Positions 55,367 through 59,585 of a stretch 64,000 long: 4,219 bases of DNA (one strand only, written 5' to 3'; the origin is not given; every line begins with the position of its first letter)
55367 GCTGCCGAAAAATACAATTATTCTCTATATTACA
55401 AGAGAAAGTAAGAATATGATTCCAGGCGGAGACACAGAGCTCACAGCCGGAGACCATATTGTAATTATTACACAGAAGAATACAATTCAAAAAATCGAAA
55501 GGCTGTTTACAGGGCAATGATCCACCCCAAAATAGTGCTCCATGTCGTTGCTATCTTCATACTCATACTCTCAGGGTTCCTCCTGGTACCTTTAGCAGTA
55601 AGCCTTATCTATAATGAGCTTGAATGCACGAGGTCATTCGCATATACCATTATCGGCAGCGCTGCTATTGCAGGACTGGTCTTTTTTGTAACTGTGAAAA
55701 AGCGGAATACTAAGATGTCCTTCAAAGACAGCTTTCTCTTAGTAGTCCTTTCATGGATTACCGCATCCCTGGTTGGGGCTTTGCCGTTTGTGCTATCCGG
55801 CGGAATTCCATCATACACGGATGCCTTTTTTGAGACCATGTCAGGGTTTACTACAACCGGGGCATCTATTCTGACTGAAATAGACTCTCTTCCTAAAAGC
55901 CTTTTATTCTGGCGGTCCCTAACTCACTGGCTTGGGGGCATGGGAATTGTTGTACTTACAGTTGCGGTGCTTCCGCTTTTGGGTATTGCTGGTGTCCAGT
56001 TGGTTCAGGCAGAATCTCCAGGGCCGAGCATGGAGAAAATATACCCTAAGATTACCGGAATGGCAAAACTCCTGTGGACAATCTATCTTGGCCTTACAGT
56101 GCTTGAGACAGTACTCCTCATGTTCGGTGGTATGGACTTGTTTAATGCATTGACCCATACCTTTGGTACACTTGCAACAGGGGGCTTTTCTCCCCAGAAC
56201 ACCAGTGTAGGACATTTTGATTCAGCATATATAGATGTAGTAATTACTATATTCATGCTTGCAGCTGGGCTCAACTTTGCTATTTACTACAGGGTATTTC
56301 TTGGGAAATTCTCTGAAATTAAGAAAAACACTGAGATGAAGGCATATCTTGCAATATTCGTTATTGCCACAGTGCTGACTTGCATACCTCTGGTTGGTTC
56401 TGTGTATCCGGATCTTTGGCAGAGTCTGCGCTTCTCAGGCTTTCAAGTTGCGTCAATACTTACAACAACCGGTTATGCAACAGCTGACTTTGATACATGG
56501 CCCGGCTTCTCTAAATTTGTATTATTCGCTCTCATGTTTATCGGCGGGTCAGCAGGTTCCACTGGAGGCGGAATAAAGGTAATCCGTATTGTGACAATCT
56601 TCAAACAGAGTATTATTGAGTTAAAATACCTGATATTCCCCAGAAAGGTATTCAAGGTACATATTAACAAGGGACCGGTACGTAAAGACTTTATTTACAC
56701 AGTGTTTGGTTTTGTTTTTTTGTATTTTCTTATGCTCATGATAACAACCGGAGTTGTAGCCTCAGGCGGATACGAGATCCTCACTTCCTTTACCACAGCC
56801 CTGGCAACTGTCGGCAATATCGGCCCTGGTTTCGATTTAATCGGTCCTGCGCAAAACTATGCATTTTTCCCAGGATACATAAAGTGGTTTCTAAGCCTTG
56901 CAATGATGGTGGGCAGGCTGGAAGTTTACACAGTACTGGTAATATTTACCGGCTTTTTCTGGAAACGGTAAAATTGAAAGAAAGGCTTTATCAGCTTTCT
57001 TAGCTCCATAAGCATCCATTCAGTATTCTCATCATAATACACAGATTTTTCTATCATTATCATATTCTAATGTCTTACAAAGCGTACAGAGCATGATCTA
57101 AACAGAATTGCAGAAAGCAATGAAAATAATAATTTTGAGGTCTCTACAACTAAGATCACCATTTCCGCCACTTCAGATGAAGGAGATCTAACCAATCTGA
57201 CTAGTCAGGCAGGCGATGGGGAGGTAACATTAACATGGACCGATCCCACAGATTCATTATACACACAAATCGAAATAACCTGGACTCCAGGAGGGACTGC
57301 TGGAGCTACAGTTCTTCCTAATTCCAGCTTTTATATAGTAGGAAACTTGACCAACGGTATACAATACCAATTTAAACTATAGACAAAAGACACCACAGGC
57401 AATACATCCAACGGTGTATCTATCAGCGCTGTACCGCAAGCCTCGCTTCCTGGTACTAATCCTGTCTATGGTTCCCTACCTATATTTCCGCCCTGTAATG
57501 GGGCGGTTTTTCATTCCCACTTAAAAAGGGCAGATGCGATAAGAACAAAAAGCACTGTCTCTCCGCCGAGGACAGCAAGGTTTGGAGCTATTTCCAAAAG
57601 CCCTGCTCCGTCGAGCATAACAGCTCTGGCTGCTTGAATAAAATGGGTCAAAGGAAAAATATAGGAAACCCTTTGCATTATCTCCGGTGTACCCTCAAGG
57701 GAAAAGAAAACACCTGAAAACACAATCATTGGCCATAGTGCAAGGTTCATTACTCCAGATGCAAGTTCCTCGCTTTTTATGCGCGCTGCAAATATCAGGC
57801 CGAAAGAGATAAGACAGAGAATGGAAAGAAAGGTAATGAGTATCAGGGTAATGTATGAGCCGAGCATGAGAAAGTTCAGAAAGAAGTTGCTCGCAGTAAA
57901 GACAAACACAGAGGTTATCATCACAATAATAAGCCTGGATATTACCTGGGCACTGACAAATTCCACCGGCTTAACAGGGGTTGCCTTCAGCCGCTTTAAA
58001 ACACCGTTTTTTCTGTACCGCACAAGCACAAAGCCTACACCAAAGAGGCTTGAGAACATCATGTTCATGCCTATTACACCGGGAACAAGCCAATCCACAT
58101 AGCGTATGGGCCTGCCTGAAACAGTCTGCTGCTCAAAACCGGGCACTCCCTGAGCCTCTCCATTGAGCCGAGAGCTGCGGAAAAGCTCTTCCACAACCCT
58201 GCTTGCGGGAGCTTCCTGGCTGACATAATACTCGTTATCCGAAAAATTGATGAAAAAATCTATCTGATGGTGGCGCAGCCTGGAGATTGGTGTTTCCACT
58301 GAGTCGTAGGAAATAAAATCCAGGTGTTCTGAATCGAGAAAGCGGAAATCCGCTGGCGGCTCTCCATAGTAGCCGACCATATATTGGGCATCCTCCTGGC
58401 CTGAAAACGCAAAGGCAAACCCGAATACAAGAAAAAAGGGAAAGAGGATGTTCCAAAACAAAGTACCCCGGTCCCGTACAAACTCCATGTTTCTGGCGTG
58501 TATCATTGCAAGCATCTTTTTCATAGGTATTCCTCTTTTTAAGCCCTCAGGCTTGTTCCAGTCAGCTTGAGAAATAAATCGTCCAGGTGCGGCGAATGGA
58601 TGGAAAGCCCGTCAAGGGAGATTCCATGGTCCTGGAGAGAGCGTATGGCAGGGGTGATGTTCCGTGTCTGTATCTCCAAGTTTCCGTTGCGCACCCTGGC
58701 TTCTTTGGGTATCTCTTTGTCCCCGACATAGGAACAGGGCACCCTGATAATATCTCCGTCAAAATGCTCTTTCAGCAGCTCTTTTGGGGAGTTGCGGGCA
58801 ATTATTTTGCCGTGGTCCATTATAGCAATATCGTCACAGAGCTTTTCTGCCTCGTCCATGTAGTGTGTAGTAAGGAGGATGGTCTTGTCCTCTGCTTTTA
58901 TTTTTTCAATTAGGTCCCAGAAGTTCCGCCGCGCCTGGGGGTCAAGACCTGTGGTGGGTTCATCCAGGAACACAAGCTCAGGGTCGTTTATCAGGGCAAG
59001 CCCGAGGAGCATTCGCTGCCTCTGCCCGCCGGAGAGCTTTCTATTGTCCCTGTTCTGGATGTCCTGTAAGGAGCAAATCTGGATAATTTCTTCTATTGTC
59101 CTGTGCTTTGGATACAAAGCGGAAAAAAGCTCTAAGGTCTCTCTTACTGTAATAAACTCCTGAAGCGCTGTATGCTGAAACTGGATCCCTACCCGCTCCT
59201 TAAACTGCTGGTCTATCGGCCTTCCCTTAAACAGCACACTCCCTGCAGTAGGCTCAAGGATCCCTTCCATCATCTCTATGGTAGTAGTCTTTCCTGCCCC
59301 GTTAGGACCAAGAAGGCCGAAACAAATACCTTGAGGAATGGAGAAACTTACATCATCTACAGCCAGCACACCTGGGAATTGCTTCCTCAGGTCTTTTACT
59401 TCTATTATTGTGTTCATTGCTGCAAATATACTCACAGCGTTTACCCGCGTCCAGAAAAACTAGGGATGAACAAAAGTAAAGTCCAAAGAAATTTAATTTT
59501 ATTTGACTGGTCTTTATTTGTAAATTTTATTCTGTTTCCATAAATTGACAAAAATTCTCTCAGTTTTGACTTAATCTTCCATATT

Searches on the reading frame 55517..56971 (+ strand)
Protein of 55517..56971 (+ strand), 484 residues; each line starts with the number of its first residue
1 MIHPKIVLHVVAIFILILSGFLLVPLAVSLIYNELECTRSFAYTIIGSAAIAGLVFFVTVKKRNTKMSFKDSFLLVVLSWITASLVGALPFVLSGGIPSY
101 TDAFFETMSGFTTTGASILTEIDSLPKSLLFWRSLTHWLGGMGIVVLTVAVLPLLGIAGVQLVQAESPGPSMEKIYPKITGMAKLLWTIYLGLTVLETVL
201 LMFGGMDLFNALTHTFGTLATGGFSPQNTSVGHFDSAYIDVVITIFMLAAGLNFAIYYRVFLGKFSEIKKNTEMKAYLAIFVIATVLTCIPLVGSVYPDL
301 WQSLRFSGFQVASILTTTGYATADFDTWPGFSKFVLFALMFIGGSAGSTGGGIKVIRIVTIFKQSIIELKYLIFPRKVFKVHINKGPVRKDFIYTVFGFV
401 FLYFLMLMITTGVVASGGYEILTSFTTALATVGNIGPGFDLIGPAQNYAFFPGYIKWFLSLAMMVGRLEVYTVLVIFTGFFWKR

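Call 85: search_protein_families(library=pfam, proteins=[window:55517-56971:+], max_evalue=0.0001)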
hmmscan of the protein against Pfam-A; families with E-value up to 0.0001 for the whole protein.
window:55517-56971:+ (484 aa): 1 family
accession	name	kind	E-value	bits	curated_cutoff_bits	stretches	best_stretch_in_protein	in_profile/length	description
PF02386.22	TrkH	-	2.4e-71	241.1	27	1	56-482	19-500/502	Cation transport protein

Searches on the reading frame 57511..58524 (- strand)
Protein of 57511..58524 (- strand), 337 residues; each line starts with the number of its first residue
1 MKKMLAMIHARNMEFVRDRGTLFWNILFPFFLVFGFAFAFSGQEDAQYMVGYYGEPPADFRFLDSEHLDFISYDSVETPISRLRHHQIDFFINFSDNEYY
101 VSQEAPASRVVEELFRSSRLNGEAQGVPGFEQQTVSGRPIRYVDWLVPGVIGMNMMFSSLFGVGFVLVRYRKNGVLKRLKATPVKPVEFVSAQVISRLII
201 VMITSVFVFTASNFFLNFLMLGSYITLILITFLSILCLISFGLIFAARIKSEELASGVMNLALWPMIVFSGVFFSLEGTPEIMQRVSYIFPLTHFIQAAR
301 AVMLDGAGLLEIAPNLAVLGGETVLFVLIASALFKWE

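Call 85: search_protein_families(library=pfam, proteins=[window:57511-58524:-], max_evalue=0.0001)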
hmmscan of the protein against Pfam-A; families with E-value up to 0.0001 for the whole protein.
window:57511-58524:- (337 aa): 2 families
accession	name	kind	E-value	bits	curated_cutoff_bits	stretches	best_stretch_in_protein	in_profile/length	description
PF01061.29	ABC2_membrane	-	6.3e-29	101.5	26.9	1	138-304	51-211/211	ABC-2 type transporter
PF12698.13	ABC2_membrane_3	-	2e-27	96.6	31.6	1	19-331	1-346/347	ABC-2 family transporter protein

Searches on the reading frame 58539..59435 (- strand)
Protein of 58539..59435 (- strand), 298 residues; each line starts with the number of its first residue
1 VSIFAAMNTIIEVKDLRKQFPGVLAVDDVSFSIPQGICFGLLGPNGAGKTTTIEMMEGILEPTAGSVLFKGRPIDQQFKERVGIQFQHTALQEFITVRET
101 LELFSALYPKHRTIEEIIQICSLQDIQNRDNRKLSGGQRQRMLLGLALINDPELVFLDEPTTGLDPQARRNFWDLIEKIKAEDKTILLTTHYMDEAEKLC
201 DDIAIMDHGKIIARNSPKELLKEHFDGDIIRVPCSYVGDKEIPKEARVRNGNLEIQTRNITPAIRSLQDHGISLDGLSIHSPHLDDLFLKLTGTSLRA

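Call 85: search_protein_families(library=pfam, proteins=[window:58539-59435:-], max_evalue=0.0001)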
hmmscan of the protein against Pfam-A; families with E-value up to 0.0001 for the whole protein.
window:58539-59435:- (298 aa): 3 families
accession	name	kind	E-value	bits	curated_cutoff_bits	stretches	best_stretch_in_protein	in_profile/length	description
PF00005.33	ABC_tran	-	1.1e-30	107.5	25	1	27-162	2-137/137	ABC transporter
PF13304.12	AAA_21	-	4.6e-13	50.4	27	1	125-191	229-298/304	AAA domain, putative AbiEii toxin, Type IV TA system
PF13175.12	AAA_15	-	3.1e-05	24.2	32.1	0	150-191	327-369/374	AAA ATPase domain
